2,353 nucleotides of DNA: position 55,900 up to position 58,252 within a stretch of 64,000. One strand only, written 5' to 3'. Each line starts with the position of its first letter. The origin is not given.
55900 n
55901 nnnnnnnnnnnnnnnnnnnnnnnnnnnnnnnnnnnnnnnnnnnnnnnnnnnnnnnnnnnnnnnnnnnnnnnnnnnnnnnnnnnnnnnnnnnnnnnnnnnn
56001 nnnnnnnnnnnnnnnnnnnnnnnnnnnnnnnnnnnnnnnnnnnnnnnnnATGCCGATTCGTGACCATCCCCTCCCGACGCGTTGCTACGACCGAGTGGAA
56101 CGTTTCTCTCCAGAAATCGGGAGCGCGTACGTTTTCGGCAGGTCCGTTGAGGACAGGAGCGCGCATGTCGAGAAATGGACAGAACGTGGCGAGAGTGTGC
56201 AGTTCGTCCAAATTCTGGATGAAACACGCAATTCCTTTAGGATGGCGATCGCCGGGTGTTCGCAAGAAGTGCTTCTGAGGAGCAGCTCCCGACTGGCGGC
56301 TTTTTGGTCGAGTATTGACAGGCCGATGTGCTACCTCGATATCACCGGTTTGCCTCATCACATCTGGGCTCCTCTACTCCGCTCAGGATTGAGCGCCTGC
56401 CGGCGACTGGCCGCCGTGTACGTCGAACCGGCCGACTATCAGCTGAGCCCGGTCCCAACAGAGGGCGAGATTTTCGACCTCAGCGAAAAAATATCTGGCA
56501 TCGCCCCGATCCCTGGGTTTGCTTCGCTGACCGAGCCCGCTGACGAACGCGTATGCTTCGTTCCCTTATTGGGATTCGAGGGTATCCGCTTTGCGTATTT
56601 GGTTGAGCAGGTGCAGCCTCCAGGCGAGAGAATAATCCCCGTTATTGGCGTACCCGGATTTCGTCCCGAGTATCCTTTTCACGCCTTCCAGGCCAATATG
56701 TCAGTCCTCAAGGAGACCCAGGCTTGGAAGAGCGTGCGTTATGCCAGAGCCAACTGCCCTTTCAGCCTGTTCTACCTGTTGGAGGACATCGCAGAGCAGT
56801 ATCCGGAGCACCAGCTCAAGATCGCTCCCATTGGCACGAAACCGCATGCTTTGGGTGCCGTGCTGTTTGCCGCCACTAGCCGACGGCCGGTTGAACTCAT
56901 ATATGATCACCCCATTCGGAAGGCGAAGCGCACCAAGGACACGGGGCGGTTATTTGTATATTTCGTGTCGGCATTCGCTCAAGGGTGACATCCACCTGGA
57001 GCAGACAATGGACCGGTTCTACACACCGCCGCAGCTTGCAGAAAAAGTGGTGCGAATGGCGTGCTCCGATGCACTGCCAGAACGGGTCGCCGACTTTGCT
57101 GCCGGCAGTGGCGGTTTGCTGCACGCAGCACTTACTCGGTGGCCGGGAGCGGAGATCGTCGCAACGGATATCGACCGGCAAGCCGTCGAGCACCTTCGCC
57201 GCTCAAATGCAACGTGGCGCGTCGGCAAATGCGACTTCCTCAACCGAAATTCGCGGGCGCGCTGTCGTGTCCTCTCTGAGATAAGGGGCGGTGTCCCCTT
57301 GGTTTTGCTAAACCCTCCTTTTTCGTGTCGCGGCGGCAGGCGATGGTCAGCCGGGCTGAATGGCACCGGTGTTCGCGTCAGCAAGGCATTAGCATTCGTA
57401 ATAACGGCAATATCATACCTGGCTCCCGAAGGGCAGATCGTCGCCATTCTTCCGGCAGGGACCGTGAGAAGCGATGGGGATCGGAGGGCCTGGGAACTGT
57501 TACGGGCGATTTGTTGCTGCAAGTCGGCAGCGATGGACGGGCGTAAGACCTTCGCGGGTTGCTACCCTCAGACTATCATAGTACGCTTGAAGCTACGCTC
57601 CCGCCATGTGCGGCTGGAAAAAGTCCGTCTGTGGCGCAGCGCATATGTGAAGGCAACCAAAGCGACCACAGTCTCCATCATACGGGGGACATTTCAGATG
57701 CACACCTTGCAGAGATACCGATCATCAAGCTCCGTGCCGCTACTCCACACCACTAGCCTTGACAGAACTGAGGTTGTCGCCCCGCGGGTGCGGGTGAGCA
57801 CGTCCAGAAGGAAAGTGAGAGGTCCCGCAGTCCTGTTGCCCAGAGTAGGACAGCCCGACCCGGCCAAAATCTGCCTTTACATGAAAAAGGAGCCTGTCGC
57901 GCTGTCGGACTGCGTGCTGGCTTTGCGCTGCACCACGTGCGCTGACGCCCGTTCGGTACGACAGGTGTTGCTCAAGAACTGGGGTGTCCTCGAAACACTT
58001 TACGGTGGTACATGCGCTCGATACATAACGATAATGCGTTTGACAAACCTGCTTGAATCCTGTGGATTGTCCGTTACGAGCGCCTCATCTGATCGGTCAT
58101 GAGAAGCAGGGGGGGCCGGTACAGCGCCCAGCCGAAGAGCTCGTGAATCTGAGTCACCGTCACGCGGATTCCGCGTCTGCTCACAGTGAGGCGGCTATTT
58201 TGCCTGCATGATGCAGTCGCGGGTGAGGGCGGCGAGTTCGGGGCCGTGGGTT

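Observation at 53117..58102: Four-gene, translationally coupled island (PRTase-like, P-loop NTPase, unknown, N6-adenine MTase): unclassified defence/R-M-like system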

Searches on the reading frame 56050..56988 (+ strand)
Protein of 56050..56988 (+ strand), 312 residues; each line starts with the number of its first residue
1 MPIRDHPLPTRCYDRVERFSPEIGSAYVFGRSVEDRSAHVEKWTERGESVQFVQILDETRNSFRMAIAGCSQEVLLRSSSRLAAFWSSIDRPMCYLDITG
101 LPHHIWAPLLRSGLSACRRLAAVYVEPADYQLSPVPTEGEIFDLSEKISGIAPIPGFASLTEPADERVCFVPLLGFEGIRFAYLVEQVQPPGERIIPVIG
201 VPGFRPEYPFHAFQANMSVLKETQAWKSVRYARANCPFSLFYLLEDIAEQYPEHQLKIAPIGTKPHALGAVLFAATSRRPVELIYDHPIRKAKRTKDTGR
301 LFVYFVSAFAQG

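Call 6: search_protein_families(library=pfam, proteins=[window:56050-56988:+], max_evalue=1)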
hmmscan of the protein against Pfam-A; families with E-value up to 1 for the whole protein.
window:56050-56988:+ (312 aa): 0 families

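Call 7: search_protein_families(library=padloc, proteins=[window:56050-56988:+], max_evalue=1)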
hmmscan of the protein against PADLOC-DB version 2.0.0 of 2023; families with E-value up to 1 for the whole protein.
window:56050-56988:+ (312 aa): 7 families
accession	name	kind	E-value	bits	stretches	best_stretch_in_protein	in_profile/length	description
PDLC01913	CARF6--CARF_CARF_CARF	-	4.5e-120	398.5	1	3-310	2-303/305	-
PDLC01920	CARF6--CARF_CARF_CARF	-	7e-34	115.6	1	118-303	107-291/297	-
PDLC01922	CARF6--CARF_CARF_CARF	-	9.8e-25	85.6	1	97-303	98-290/295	-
PDLC01914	CARF6--CARF_CARF_CARF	-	2.2e-10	38.4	1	93-304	97-306/311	-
PDLC01917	CARF6--CARF_CARF_CARF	-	3.1e-07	27.9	1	57-285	60-279/308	-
PDLC01911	CARF6--CARF_CARF_CARF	-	5.3e-07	27.4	1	168-293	183-305/325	-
PDLC01923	CARF6--CARF_CARF_CARF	-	0.0031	14.6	1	243-288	242-284/299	-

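Call 8: search_protein_families(library=ncbifam, proteins=[window:56050-56988:+], max_evalue=1)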
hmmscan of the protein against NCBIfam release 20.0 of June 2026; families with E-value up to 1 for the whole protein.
window:56050-56988:+ (312 aa): 0 families

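Call 37: search_solved_structures(query=window:56050-56988:+, max_evalue=10)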
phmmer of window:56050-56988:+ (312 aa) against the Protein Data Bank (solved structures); distinct sequences matched with E-value up to 10: 0.

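Call 46: search_solved_structures(query=A2, max_evalue=10)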
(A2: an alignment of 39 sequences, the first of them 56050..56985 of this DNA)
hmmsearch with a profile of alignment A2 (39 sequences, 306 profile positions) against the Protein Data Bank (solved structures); distinct sequences matched with E-value up to 10: 2.
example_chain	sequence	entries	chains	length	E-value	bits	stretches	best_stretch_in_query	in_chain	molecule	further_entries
1kaf_A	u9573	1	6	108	0.42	12.8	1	18-106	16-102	Transcription regulatory protein MOTA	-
5jlt_A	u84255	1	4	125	0.5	12.6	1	18-106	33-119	Middle transcription regulatory protein motA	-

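Call 48: find_homologous_proteins(query=window:56050-56988:+, max_evalue=0.00001)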
Query window:56050-56988:+ (312 aa): 1710 proteins with E <= 0.00001 among 3486 candidates; the best 120 are listed.
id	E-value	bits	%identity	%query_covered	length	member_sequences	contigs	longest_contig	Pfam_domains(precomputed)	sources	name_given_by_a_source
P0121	6.3e-174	596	100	84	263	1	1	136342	-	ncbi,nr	ncbi:MAG: hypothetical protein Q8Q12_20465 [bacterium]|nr:hypothetical protein [bacterium]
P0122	3.9e-158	544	74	100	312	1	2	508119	-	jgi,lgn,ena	-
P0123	3.7e-132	459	64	100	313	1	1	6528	-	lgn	-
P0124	4.0e-131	455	64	100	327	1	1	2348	-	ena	-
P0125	6.5e-129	448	62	99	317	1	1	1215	-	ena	-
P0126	9.6e-129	447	63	100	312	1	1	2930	-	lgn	-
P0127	1.8e-125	437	60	99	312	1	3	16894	-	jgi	jgi:hypothetical protein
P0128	1.5e-124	433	63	99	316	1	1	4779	-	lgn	-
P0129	8.2e-123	428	61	97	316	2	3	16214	-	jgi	jgi:hypothetical protein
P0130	1.7e-122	427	61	99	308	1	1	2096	-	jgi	jgi:hypothetical protein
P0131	3.9e-122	426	61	99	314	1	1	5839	-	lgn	-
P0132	4.6e-122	425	61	98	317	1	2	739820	-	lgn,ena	-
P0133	1.1e-121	424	61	99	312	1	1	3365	-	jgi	jgi:hypothetical protein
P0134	1.4e-121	424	60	99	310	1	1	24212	-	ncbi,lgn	-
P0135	3.8e-121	422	59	99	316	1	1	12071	-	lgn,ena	-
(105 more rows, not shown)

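Call 60: predict_structure(alignment_id=A5)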
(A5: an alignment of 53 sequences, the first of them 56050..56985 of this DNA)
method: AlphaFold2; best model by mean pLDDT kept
length: 312 residues; sequences in the alignment: 53
mean_pLDDT: 83.1   pTM: 0.86
mean pLDDT of the five models: 83.1, 81.9, 81.8, 80.5, 80.2
residues with pLDDT >= 90: 146; 70-90: 112; 50-70: 40; < 50: 14
segments of 3 or more residues with pLDDT < 50: 134-147
pLDDT, mean of each block of 10 residues (from residue 1): 77 91 94 73 80 91 88 92 94 95 93 95 86 48 48 73 72 83 82 83 70 86 91 91 95 91 89 91 73 69 95 80
secondary structure, 60 per line:
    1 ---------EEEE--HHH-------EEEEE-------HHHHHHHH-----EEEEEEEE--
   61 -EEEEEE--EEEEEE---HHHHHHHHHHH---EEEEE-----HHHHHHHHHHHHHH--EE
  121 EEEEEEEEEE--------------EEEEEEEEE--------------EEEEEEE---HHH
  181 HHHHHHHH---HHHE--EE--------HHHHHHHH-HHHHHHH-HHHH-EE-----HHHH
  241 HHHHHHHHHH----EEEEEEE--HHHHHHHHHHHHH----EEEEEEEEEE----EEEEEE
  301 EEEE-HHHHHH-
elements in order: E10-13 E26-30 H38-45 E51-58 E62-67 E70-75 H79-89 E93-97 H103-116 E119-130 E145-153 E168-174 H178-188 H208-215 H217-223 H225-228 H237-250 E255-261 H264-276 E281-290 E295-304 H306-311

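Call 91: search_protein_representatives(alignment_id=A5)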
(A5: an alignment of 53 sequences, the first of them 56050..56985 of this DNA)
Query: 53 sequences, 312 profile positions. Proteins with E-value up to 0.001 (for the whole library): 981; up to 1e-10: 658; up to 1e-30: 263. The best 150 are listed.
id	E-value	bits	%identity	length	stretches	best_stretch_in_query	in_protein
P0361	2.4e-133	460.5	-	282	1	34-311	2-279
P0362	1.9e-129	447.6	-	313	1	2-311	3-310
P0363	2.3e-120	417.8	-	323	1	3-310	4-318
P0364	8.4e-117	406.1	-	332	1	5-310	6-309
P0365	1.9e-115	401.7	-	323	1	6-309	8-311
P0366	2.8e-115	401.1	-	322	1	3-310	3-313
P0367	5.9e-115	400.0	-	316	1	13-310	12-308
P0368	2.1e-114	398.2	-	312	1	6-310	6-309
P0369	7.6e-113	393.1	-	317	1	5-310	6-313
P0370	7.6e-113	393.1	-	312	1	6-310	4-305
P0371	7.8e-112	389.8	-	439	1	12-310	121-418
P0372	1.8e-111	388.6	-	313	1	24-273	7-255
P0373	4.5e-109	380.7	-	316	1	2-310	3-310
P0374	7.1e-109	380.1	-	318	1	3-310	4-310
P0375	5.0e-107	374.0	-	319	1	1-311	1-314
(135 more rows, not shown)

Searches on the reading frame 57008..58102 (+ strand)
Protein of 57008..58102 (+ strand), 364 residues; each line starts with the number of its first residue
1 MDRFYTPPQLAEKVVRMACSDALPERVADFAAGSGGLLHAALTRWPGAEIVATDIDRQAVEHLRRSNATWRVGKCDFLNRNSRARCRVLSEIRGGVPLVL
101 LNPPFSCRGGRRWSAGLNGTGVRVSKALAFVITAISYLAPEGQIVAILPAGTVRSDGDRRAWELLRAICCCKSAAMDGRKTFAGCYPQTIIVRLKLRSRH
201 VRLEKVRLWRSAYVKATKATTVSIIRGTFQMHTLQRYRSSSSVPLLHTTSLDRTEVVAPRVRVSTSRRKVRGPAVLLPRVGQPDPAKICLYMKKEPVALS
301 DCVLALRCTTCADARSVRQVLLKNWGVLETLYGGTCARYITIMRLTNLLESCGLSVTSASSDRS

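Call 6: search_protein_families(library=pfam, proteins=[window:57008-58102:+], max_evalue=1)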
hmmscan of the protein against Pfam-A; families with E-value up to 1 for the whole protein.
window:57008-58102:+ (364 aa): 9 families
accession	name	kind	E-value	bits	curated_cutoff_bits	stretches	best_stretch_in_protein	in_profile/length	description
PF02384.22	N6_Mtase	-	2e-06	27.8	20.4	1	3-157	27-192/311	N-6 DNA Methylase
PF05175.20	MTS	-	2.2e-06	27.8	23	1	24-107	32-110/170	Methyltransferase small domain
PF08242.18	Methyltransf_12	-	7.9e-05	23.8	30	1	29-81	2-54/98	Methyltransferase domain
PF03602.21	Cons_hypoth95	-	0.00047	20.3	24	1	25-106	43-124/182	Conserved hypothetical protein 95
PF13649.12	Methyltransf_25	-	0.00054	21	27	1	27-81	1-54/97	Methyltransferase domain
PF13489.12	Methyltransf_23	-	0.007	16.6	27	1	8-63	7-60/164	Methyltransferase domain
PF06325.19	PrmA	-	0.044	13.7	22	1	25-63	163-200/296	Ribosomal protein L11 methyltransferase (PrmA)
PF23521.1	YKL023C-A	-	0.11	12.8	27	1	240-277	13-50/75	YKL023C-A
PF02081.20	TrpBP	-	0.23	11.8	21.3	1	246-282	29-65/69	Tryptophan RNA-binding attenuator protein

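Call 7: search_protein_families(library=padloc, proteins=[window:57008-58102:+], max_evalue=1)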
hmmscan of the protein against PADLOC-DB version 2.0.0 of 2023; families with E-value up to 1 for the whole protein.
window:57008-58102:+ (364 aa): 9 families
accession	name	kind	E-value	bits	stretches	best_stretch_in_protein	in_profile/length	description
PDLC04134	mad2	-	2.4e-13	47.7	1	4-192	273-442/492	mads_2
PDLC03285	MTase_II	-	3.2e-11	41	2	2-111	15-122/413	Type II methyltransferase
PDLC03227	MTase_II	-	2.9e-08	31.1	1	2-150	28-189/494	Type II methyltransferase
PDLC03021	MTase_I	-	8.8e-07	26.1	2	3-63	165-223/491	Type I methyltransferase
PDLC03222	MTase_II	-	1.4e-05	21.9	1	4-106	135-235/602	Type II methyltransferase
PDLC03026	MTase_I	-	0.00021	18.6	2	4-64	145-204/487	Type I methyltransferase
PDLC03258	MTase_II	-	0.00041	17.6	1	4-155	25-162/366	Type II methyltransferase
PDLC00029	DruM2|DruM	-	0.00086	16.8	1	30-109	10-83/329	DNA cytosine methylase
PDLC03025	MTase_I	-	0.011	12.4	1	3-62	163-220/569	Type I methyltransferase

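Call 8: search_protein_families(library=ncbifam, proteins=[window:57008-58102:+], max_evalue=1)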
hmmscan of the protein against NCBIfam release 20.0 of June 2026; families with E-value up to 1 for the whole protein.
window:57008-58102:+ (364 aa): 14 families
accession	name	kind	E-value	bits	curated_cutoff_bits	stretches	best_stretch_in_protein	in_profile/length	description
TIGR03534.1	RF_mod_PrmC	equivalog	2.5e-06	27.1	199.1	1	11-105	77-166/253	peptide chain release factor N(5)-glutamine methyltransferase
NF010703.0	PRK14103.1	equivalog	0.00038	20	320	1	21-66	27-72/256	trans-aconitate 2-methyltransferase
TIGR03704.1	PrmC_rel_meth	equivalog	0.0022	17.5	248.8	1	11-77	74-142/251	putative protein N(5)-glutamine methyltransferase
TIGR03533.1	L3_gln_methyl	equivalog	0.0035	16.7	229.7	1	20-104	118-198/284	50S ribosomal protein L3 N(5)-glutamine methyltransferase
TIGR00095.1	TIGR00095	equivalog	0.0043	16.7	117.5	1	27-107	56-136/194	16S rRNA (guanine(966)-N(2))-methyltransferase RsmD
NF047738.1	antiphage_MADS2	equivalog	0.0058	15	720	1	3-44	312-352/654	methylation-associated defense system DNA methyltransferase MAD2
NF041820.1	daptide_MTase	equivalog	0.0081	15.6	175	1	21-71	34-82/243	daptide-type RiPP biosynthesis methyltransferase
TIGR00406.1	prmA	equivalog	0.017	14.6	183.15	1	25-66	161-201/288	50S ribosomal protein L11 methyltransferase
TIGR02072.1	BioC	equivalog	0.018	14.8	184.95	1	23-68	34-79/244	malonyl-ACP O-methyltransferase BioC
NF002910.0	PRK03522.2-3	equivalog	0.02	14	558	1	20-104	231-317/383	23S rRNA (uracil(747)-C(5))-methyltransferase RlmC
TIGR00537.1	hemK_rel_arch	hypoth_equivalog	0.027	14.2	87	1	20-105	16-92/179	HemK2/MTQ2 family protein methyltransferase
NF009724.0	PRK13251.1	equivalog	0.061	13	117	1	246-282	34-70/76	trp RNA-binding attenuation protein MtrB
NF011529.0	PRK14968.1-3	equivalog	0.13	11.6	162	1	25-107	36-110/198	putative methyltransferase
NF011530.0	PRK14968.1-4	equivalog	0.14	11.5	243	1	25-106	41-110/202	putative methyltransferase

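Call 38: search_solved_structures(query=window:57008-58102:+, max_evalue=1)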
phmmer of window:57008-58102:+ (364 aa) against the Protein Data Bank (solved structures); distinct sequences matched with E-value up to 1: 12.
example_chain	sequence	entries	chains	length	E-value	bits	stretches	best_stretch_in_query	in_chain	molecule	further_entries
1wy7_A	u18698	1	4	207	0.0045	19.4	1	2-107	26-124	hypothetical protein PH1948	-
3tma_A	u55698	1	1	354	0.017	17.5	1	7-112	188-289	methyltransferase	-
2ozv_A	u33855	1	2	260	0.062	15.6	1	20-145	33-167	Hypothetical protein Atu0636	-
1sg9_A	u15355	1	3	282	0.081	15.3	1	25-106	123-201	hemK protein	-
1nv8_A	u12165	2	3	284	0.081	15.3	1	25-106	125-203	hemK protein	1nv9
1vq1_A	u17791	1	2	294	0.088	15.1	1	25-106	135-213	N5-glutamine methyltransferase, HemK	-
3e8s_A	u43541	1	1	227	0.15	14.4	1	9-68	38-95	Putative SAM Dependent Methyltransferase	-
9bds_A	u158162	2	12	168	0.17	14.2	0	245-286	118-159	Transcription attenuation protein MtrB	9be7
6if2_B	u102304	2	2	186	0.31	13.4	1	180-234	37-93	Ras-related protein Rab-35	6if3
6ekk_C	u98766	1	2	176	0.72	12.1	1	180-234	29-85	Ras-related protein Rab-35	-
3tw8_B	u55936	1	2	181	0.76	12.1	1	180-234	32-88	Ras-related protein Rab-35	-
9be8_A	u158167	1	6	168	0.81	12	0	245-285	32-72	Transcription attenuation protein MtrB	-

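Call 45: search_solved_structures(query=A4, max_evalue=1)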
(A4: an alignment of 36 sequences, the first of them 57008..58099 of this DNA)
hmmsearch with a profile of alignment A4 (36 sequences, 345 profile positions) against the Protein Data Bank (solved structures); distinct sequences matched with E-value up to 1: 109 (the best 60 are shown).
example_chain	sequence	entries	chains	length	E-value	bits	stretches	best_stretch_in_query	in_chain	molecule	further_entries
7qw5_A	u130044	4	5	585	4.4e-15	58.8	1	2-204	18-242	Modification methylase BseCI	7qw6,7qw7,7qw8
7bst_D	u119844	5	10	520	3.7e-14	55.8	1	2-201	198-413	Type I restriction enzyme EcoR124II M protein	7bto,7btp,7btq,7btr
3lkd_A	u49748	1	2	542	4.6e-12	48.9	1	2-199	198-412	Type I restriction-modification system methyltransferase subunit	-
2okc_A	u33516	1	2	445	4.6e-12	48.8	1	2-198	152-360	Type I restriction enzyme StySJI M protein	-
7vru_A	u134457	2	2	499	3.9e-11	45.8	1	2-204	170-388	Site-specific DNA-methyltransferase (adenine-specific)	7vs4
3ufb_A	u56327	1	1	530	1.6e-10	43.8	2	91-181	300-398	Type I restriction-modification system methyltransferase subunit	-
9ohl_C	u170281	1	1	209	4.3e-10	42.4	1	3-128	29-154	rRNA N(6)-adenosine-methyltransferase METTL5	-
6h2u_A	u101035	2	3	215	4.5e-10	42.3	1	3-128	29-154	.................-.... protein 5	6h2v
7vru_B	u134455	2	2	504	7.1e-09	38.4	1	2-201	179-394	Site-specific DNA-methyltransferase (adenine-specific)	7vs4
8w0p_A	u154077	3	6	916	9.2e-09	38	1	79-202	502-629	RM.BsaXI | site-specific DNA-methyltransferase (adenine-specific)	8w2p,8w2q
8cxz_A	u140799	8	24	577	4.4e-08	35.8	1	45-202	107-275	Site-specific DNA-methyltransferase (adenine-specific)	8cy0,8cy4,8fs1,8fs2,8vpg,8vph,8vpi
7lni_A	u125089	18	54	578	4.4e-08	35.7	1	45-202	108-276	Site-specific DNA-methyltransferase (adenine-specific)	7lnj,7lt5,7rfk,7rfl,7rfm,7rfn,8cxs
2ibs_A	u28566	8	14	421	2e-07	33.6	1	91-197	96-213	Modification methylase TaqI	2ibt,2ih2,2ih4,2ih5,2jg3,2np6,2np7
1g38_A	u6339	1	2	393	2.6e-07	33.2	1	91-197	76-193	MODIFICATION METHYLASE TAQI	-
1aqj_A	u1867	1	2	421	2.7e-07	33.2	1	91-197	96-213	ADENINE-N6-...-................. TAQI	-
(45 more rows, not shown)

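Call 58: search_protein_families(library=pfam, alignment_id=A4, max_evalue=0.01)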
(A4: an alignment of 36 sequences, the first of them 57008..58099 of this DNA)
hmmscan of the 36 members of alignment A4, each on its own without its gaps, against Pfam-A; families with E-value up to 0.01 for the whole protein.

A. member 1, window:57008-58099:+ (364 aa): 6 families
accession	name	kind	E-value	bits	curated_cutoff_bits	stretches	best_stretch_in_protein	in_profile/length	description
PF02384.22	N6_Mtase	-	2e-06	27.8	20.4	1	3-157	27-192/311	N-6 DNA Methylase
PF05175.20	MTS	-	2.2e-06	27.8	23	1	24-107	32-110/170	Methyltransferase small domain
PF08242.18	Methyltransf_12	-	7.9e-05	23.8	30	1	29-81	2-54/98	Methyltransferase domain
PF03602.21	Cons_hypoth95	-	0.00047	20.3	24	1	25-106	43-124/182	Conserved hypothetical protein 95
PF13649.12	Methyltransf_25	-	0.00054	21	27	1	27-81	1-54/97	Methyltransferase domain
PF13489.12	Methyltransf_23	-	0.007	16.6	27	0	8-63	7-60/164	Methyltransferase domain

B. families by the number of members that match (of 36 scanned): 17 families
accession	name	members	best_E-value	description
PF02384.22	N6_Mtase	34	1.3e-10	N-6 DNA Methylase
PF05175.20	MTS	33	3.2e-11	Methyltransferase small domain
PF13649.12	Methyltransf_25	25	9.7e-08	Methyltransferase domain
PF08242.18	Methyltransf_12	22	1.1e-06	Methyltransferase domain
PF07669.17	Eco57I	11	2.1e-06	Eco57I restriction-modification methylase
PF13847.12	Methyltransf_31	11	1.4e-05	Methyltransferase domain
PF13489.12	Methyltransf_23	6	7.6e-06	Methyltransferase domain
PF03602.21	Cons_hypoth95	4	0.00014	Conserved hypothetical protein 95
PF01170.24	UPF0020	2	6.6e-06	RMKL-like, methyltransferase domain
PF08241.18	Methyltransf_11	1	0.00039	Methyltransferase domain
PF25829.1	DUF7953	1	0.00058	Domain of unknown function (DUF7953)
PF06325.19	PrmA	1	0.001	Ribosomal protein L11 methyltransferase (PrmA)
PF13679.12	Methyltransf_32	1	0.0015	Methyltransferase domain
PF01728.25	FtsJ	1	0.0017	FtsJ-like methyltransferase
PF04841.19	Vps16_N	1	0.0027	Vps16, N-terminal region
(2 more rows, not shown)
